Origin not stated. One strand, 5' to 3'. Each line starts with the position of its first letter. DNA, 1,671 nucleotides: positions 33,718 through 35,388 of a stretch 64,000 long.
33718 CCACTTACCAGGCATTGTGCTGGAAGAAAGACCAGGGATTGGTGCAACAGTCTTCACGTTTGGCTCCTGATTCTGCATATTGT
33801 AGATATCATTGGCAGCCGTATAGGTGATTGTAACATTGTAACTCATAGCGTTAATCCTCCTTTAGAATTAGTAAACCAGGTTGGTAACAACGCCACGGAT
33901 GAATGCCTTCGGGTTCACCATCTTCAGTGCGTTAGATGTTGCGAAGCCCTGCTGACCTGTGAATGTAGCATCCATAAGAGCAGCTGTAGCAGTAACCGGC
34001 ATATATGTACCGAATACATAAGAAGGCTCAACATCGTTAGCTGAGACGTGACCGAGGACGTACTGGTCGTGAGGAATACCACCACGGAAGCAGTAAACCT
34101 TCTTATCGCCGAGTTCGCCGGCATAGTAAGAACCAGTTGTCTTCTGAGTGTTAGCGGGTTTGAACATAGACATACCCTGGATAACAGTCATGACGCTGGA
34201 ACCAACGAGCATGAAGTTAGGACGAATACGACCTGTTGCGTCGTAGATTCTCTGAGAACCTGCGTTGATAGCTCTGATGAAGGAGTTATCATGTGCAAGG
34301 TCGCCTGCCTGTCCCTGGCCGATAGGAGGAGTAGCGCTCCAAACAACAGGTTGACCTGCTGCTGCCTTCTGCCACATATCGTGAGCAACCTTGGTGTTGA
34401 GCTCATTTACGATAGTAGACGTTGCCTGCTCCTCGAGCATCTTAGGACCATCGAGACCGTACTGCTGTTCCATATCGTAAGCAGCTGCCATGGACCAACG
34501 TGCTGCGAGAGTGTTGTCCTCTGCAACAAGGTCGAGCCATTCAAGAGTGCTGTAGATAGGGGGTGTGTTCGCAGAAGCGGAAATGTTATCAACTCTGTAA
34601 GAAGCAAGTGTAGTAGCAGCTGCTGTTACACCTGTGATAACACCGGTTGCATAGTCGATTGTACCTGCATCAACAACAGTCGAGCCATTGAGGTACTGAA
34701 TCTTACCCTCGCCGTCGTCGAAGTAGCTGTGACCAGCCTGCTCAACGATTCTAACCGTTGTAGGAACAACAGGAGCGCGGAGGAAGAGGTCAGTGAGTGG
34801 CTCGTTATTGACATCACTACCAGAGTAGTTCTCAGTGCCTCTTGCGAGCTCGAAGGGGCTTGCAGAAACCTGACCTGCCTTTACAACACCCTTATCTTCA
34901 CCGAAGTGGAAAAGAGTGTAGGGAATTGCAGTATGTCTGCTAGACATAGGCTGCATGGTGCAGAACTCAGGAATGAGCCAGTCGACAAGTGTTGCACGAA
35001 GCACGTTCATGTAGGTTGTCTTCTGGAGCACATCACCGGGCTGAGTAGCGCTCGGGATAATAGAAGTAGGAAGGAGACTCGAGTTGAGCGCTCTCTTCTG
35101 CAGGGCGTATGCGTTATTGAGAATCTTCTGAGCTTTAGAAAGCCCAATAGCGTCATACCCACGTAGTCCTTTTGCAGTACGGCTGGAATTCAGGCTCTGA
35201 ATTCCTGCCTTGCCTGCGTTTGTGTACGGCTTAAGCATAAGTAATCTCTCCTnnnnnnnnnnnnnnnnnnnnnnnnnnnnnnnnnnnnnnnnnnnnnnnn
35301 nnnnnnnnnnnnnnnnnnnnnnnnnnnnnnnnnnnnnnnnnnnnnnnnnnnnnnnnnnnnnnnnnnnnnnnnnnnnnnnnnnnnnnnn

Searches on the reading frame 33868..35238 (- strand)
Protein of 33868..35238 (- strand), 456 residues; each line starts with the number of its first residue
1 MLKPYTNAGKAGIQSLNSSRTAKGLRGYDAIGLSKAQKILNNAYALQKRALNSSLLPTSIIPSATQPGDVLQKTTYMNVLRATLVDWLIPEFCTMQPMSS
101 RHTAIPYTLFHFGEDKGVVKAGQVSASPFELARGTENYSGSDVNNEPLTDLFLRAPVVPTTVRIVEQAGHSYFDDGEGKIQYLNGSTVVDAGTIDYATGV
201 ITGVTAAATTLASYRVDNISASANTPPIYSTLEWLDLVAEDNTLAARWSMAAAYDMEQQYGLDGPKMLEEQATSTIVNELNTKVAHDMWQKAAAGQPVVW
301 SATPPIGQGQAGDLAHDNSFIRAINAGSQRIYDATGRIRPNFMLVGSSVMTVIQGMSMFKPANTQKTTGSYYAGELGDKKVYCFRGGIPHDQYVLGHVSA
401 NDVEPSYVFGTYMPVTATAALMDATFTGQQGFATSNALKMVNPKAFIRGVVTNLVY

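Call 6: search_protein_families(library=phrogs, proteins=[window:33868-35238:-], max_evalue=0.01)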
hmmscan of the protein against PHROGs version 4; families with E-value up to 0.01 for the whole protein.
window:33868-35238:- (456 aa): 2 families
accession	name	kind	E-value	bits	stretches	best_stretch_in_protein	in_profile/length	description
phrog_138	-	head and packaging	7.1e-17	62.5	1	47-440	37-407/444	major head protein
phrog_1014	-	unknown function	4.1e-07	30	1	183-427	271-529/567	-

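Call 7: search_protein_families(library=pfam, proteins=[window:33868-35238:-], max_evalue=0.01)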
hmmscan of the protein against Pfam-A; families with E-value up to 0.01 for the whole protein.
window:33868-35238:- (456 aa): 1 family
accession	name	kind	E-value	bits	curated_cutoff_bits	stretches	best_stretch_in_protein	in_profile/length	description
PF07068.17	Gp23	-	3.5e-23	83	24.4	1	76-439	8-349/376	Major capsid protein Gp23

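Call 8: search_dna_similar(query=window:33868-35238:-, collection=phages, mode=protein, max_rows=30)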
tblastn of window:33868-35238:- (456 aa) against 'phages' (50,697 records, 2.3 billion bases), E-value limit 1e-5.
Records with a match: 9; places in all: 9; records where one place covers at least 80% of the query: 5.
Best place of each record, by identity: <60% 9.
By first word of the organism name: Flavobacterium 4; Bacillus 3; Listeria 1; Streptococcus 1.
By host as written in the record: Flavobacterium sp. LMO8 4; Bacillus subtilis W-23-S(r); Bacillus licheniformis ATCC 9945a 2; Bacillus cereus 1; Listeria innocua ATCC 51742 1; Streptococcus agalactiae 1.
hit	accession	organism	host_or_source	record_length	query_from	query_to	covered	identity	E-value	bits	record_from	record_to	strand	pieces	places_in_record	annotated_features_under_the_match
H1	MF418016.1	Bacillus phage vB_BceM-HSE3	Bacillus cereus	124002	61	451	86%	30.4%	8e-36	147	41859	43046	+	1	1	major capsid protein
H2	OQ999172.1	Listeria phage LIS04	Listeria innocua ATCC 51742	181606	51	453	88%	28.4%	3e-36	148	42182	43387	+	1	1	major capsid protein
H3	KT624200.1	Bacillus phage SP-15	Bacillus subtilis W-23-S(r); Bacillus ...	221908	65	451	85%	28.9%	7e-18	154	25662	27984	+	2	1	major capsid protein (x2) | putative endonuclease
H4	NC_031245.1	Bacillus phage SP-15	Bacillus subtilis W-23-S(r); Bacillus ...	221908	65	451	85%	28.9%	7e-18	154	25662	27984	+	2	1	major capsid protein (x2) | putative endonuclease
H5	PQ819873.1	Streptococcus phage vB_SagM-GXN1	Streptococcus agalactiae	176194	80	452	82%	29.4%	1e-33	140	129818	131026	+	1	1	major capsid protein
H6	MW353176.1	Flavobacterium phage vB_FspM_immuto_3-5A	Flavobacterium sp. LMO8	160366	220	454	52%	23.8%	3e-6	56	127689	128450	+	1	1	major capsid protein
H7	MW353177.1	Flavobacterium phage vB_FspM_immuto_13-6C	Flavobacterium sp. LMO8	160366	220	454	52%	23.8%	3e-6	56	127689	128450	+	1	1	major capsid protein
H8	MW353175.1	Flavobacterium phage vB_FspM_immuto_2-6A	Flavobacterium sp. LMO8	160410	220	454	52%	23.8%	3e-6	56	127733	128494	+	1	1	major capsid protein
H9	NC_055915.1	Flavobacterium phage vB_FspM_immuto_2-6A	Flavobacterium sp. LMO8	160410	220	454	52%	23.8%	3e-6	56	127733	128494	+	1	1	major capsid protein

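Call 9: find_homologous_proteins(query=window:33868-35238:-)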
Query window:33868-35238:- (456 aa): 57 proteins with E <= 0.001 among 8000 candidates.
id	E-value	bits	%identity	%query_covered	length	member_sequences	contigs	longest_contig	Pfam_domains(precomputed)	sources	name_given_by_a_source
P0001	1.2e-297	1005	98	100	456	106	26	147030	PF07068.18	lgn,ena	-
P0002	1.2e-292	988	96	100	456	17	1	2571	PF07068.18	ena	-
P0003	7.8e-278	939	92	100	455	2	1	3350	PF07068.18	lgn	-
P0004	3.8e-274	927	91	100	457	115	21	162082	PF07068.18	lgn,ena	-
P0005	4.1e-274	927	91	100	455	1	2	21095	PF07068.18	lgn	-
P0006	6.7e-273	923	93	100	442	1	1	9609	PF07068.18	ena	-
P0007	3.4e-270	914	89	100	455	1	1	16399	PF07068.18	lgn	-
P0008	2.3e-268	908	88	100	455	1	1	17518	PF07068.18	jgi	jgi:hypothetical protein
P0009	8.0e-268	906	88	100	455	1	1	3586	PF07068.18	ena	-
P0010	9.6e-268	906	88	100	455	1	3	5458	PF07068.18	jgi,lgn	-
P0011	1.4e-267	905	88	100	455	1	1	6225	PF07068.18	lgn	-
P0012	6.3e-265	897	87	100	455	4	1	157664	PF07068.18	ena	-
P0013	3.5e-226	769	76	100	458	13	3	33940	PF07068.18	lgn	-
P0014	5.0e-221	752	75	100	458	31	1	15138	PF07068.18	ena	-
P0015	5.4e-220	749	75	100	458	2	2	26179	PF07068.18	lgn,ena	-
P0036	2.0e-209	714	72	100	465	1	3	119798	PF07068.18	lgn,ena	-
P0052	3.4e-74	268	36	97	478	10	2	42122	PF07068.18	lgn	-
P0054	1.3e-38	151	30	83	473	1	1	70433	PF07068.18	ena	-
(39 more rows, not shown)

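Call 14: find_encoding_contigs(protein=P0004, flank=10000, max_places=2)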
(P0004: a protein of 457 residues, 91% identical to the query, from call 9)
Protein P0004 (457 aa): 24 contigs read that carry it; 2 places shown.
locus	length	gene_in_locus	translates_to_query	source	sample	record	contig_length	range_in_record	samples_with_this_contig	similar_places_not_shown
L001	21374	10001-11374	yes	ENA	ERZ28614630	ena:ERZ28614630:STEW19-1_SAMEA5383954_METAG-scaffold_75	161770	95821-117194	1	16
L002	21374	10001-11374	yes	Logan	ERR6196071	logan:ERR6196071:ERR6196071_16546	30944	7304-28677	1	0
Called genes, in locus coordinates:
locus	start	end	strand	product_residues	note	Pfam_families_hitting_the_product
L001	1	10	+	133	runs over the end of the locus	-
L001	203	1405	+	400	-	PF03382:DUF285 (weak)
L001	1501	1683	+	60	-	-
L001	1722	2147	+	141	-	-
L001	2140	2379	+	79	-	-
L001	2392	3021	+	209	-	-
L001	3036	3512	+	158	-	-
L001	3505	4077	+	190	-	-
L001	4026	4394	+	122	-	-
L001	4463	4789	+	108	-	-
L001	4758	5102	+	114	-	-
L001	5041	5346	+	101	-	-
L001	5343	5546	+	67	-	-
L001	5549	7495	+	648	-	PF27249:MJ0330_N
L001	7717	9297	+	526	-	PF07230:Portal_T4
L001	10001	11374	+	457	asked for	PF07068:Gp23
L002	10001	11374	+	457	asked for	PF07068:Gp23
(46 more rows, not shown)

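Call 15: find_encoding_contigs(protein=P0036, flank=10000, max_places=2)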
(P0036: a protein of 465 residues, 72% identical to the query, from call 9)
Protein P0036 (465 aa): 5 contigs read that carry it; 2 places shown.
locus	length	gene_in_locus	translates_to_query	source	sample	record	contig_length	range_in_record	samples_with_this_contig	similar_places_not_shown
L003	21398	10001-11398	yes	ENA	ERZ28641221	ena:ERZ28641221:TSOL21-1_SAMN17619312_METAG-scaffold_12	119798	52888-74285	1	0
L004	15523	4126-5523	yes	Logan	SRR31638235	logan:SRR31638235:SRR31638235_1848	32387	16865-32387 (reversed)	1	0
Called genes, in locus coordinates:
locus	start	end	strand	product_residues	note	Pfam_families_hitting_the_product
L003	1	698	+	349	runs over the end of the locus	-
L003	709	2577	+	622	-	PF04513:Baculo_PEP_C (faint), PF07889:DUF1664 (faint), PF10046:BLOC1_2 (faint), PF23649:FKBP15 (faint), PF23991:DUF7310 (faint), PF24161:CCDC39 (weak)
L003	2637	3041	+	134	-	-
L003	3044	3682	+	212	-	-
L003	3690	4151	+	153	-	-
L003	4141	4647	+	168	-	-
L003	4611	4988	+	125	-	-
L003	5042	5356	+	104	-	-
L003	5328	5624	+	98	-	-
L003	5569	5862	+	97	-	-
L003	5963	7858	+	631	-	PF27249:MJ0330_N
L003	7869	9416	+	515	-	PF07230:Portal_T4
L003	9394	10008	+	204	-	-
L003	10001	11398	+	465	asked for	PF07068:Gp23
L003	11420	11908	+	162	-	-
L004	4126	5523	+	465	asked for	PF07068:Gp23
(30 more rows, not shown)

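Call 16: find_encoding_contigs(protein=P0052, flank=10000, max_places=2)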
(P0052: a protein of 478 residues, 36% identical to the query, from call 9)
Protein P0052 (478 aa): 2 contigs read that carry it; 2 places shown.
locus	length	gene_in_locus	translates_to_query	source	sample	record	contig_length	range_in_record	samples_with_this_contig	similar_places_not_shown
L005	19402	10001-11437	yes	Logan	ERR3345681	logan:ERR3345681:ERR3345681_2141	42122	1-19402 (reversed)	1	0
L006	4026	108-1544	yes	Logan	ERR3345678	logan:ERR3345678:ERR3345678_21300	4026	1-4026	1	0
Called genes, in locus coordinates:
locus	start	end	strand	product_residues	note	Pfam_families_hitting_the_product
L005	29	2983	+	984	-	PF27249:MJ0330_N, PF14890:Intein_splicing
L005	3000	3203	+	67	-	PF21349:RUBY_RBDX (faint)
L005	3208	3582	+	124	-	-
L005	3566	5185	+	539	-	PF07230:Portal_T4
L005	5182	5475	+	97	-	PF13619:KTSC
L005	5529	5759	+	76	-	-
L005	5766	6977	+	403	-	-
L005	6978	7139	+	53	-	-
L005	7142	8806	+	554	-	-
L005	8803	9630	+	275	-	-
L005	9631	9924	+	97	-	-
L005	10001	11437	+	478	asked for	PF07068:Gp23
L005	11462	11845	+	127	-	-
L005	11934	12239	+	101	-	-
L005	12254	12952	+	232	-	-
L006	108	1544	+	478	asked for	PF07068:Gp23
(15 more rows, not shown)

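Call 21: search_solved_structures(query=window:33868-35238:-, max_evalue=0.01, show_alignments=2)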
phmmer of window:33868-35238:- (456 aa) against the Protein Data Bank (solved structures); distinct sequences matched with E-value up to 0.01: 2.
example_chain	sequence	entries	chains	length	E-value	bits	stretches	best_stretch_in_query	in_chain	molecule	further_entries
9kr0_A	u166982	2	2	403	0.0049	18.9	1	147-277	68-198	SGNH/GDSL hydrolase family protein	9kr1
9kqz_A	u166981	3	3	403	0.0052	18.8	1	147-277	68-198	SGNH/GDSL hydrolase family protein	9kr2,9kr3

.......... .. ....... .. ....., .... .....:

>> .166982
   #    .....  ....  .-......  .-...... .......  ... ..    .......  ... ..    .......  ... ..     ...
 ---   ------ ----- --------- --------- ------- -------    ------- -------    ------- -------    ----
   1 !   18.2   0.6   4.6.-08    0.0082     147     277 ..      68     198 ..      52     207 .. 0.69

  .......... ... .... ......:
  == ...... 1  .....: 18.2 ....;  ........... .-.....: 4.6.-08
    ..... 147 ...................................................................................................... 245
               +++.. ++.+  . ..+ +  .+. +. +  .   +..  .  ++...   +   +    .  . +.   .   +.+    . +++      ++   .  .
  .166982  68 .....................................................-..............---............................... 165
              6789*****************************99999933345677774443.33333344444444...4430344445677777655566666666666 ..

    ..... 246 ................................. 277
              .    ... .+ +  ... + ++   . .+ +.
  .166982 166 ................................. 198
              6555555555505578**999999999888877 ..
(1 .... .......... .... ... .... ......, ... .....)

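Call 26: search_solved_structures(query=A1, max_evalue=1, show_alignments=2)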
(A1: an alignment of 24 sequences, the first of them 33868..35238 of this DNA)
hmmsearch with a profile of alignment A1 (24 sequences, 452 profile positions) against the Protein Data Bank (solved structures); distinct sequences matched with E-value up to 1: 8.
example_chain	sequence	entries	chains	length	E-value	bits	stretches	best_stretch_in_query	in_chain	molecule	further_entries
8gmo_0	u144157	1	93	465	2.4e-24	89.4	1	66-433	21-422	Mature major capsid protein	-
8t9r_A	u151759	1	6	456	3.5e-24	88.9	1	66-433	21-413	Mature major capsid protein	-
6uzc_a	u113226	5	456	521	3.5e-24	88.9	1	66-433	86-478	Major capsid protein | gp23, major capsid protein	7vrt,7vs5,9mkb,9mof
5vf3_A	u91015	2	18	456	1.3e-23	87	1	66-433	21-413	Major capsid protein | Mature major capsid protein gp23*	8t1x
9ukm_A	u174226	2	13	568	6.9e-07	31.9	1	150-308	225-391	Gp23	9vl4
1yue_A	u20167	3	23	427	0.1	14.8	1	225-408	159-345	Head vertex protein Gp24 | Capsid vertex protein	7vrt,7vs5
8gmo_A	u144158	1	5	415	0.12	14.6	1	225-408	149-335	Mature capsid vertex protein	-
5vf3_a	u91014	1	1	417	0.13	14.5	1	225-408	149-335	Capsid vertex protein gp24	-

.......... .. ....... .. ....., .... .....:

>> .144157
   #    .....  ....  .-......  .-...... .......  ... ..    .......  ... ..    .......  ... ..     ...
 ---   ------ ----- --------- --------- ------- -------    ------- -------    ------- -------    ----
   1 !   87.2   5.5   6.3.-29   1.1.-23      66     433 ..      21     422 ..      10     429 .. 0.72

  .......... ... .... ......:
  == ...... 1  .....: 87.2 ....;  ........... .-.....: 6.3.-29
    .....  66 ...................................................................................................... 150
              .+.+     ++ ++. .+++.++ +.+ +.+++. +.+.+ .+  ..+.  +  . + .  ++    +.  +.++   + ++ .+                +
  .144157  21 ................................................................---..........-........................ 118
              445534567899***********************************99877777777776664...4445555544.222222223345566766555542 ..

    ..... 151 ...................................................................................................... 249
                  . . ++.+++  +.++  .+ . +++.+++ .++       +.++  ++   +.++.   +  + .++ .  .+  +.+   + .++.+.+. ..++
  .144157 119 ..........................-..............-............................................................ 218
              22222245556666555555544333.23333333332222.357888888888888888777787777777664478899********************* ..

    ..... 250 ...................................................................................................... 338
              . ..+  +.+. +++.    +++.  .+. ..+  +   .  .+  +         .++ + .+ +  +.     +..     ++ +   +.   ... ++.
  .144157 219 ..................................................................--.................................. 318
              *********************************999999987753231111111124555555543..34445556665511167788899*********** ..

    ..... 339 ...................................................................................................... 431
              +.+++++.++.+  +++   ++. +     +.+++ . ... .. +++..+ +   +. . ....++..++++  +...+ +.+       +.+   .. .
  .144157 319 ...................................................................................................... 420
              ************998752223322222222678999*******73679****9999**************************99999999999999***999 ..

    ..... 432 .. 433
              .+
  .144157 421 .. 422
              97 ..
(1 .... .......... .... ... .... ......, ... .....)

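Call 46: find_encoding_contigs(protein=P0054, flank=10000, max_places=1)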
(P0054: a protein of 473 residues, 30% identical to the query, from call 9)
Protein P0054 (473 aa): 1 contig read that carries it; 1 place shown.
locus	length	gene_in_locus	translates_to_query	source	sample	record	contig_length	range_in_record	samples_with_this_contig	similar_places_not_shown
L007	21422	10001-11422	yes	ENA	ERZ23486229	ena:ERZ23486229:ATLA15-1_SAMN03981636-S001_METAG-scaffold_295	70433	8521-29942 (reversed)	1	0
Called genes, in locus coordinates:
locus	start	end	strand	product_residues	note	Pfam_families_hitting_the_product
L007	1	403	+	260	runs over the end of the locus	-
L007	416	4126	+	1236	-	PF01637:ATPase_2 (faint), PF12775:AAA_7 (faint), PF13191:AAA_16 (faint), PF00004:AAA (faint), PF07728:AAA_5 (faint)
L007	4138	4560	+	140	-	-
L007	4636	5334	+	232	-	-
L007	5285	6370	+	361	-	-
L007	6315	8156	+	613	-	-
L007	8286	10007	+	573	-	PF03420:Peptidase_S77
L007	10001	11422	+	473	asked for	PF07068:Gp23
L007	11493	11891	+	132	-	-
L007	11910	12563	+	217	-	PF26809:Phage_T4_gp13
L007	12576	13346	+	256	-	-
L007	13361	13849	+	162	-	-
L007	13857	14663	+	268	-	PF16075:DUF4815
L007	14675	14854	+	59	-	-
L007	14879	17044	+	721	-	PF22671:Gp18_domIII_N (faint), PF04984:Phage_sheath_1, PF17482:Phage_sheath_1C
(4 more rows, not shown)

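Call 47: get_annotated_region(hit=H1, flank=9000)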
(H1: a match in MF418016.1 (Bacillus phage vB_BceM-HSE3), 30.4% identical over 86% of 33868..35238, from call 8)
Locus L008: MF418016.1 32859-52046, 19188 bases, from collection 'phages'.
description: Bacillus phage vB_BceM-HSE3, complete genome.
organism: Bacillus phage vB_BceM-HSE3 (NCBI taxid 2170705)
taxonomy: Viruses; Duplodnaviria; Heunggongvirae; Uroviricota; Caudoviricetes
host: Bacillus cereus; source: hospital sewage; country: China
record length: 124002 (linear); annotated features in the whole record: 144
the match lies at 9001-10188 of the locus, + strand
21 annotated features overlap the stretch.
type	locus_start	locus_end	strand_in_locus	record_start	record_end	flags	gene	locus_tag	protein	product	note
CDS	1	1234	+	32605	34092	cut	-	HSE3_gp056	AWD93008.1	putative terminase large subunit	gp056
CDS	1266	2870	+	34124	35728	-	-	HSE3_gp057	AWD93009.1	vertex protein of head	gp057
CDS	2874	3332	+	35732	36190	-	-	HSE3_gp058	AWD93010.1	hypothetical protein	gp058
CDS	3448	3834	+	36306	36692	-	-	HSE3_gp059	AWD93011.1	hypothetical protein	gp059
CDS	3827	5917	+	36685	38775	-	-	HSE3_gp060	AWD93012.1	ribonucleotide-diphosphate reductase subunit alpha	gp060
CDS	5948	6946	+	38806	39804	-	-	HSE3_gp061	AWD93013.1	ribonucleotide-diphosphate reductase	gp061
CDS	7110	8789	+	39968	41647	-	-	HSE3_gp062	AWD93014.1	hypothetical protein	gp062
CDS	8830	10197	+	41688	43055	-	-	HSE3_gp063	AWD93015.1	major capsid protein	gp063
CDS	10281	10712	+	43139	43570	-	-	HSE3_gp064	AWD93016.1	hypothetical protein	gp064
CDS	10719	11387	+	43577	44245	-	-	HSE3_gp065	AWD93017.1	neck protein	gp065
CDS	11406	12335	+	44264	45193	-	-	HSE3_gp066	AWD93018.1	hypothetical protein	gp066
CDS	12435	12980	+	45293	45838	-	-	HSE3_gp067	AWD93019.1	hypothetical protein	gp067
CDS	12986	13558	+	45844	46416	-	-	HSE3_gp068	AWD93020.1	hypothetical protein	gp068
CDS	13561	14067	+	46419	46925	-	-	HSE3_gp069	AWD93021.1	hypothetical protein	gp069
CDS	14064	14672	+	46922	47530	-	-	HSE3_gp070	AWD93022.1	hypothetical protein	gp070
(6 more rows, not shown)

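Call 48: get_annotated_region(hit=H2, flank=9000)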
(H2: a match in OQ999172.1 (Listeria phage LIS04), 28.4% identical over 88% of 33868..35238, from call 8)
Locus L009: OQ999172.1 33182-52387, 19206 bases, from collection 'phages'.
description: Listeria phage LIS04, complete genome.
organism: Listeria phage LIS04 (NCBI taxid 3058626)
taxonomy: Viruses; Duplodnaviria; Heunggongvirae; Uroviricota; Caudoviricetes; Thornevirus; Thornevirus SP15
host: Listeria innocua ATCC 51742; source: paddy soil; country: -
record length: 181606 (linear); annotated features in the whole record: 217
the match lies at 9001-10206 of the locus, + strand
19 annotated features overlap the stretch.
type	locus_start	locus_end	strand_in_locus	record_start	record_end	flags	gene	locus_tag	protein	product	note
CDS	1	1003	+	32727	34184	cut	-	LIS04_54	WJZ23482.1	putative terminase large subunit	-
CDS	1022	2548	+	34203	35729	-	-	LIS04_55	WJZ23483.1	portal vertex protein of head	-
CDS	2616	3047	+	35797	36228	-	-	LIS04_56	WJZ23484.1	hypothetical protein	-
CDS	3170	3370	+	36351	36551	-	-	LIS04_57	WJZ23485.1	hypothetical protein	-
CDS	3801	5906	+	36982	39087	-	-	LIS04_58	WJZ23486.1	ribonucleoside-diphosphate reductase large subunit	-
CDS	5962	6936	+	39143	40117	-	-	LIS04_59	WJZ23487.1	ribonucleotide reductase small subunit family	-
CDS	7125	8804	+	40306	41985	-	-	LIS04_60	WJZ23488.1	peptidase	peptidase U9, T4 prohead protease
CDS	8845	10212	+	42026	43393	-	-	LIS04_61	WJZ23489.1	major capsid protein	-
CDS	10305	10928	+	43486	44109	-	-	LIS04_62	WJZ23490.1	hypothetical protein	-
CDS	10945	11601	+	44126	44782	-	-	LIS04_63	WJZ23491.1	neck protein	-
CDS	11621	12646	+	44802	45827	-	-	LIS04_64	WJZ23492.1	hypothetical protein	-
CDS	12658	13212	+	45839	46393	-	-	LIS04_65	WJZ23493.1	tail protein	-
CDS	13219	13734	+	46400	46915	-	-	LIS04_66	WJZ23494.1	hypothetical protein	-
CDS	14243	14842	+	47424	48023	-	-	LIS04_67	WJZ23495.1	hypothetical protein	-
CDS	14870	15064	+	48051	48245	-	-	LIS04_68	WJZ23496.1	hypothetical protein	unknown function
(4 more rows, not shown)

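Call 59: search_protein_representatives(protein=window:33868-35238:-)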
Query: 456 residues. Proteins with E-value up to 0.001 (for the whole library): 592; up to 1e-10: 296; up to 1e-30: 33. The best 150 are listed.
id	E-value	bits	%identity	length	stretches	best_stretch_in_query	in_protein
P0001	3.7e-298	1004.5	98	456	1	1-456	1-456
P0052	1.1e-74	268.2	38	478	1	13-453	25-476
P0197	7.8e-55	202.8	32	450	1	16-451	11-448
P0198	9.5e-47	176.2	87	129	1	1-103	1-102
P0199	1.8e-42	162.0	29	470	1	39-453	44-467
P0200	2.1e-42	161.8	32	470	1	58-448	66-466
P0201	9.9e-42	159.6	31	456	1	37-452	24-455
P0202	1.2e-41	159.4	33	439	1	58-450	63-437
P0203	2.5e-40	155.0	33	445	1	86-450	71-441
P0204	4.5e-40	154.2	31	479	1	48-452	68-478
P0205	5.7e-40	153.8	30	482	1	78-453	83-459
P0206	2.9e-39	151.5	32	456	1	61-452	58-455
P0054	4.2e-39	150.9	33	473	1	80-454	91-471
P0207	5.2e-39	150.7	31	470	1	61-452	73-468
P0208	9.5e-39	149.8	33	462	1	62-452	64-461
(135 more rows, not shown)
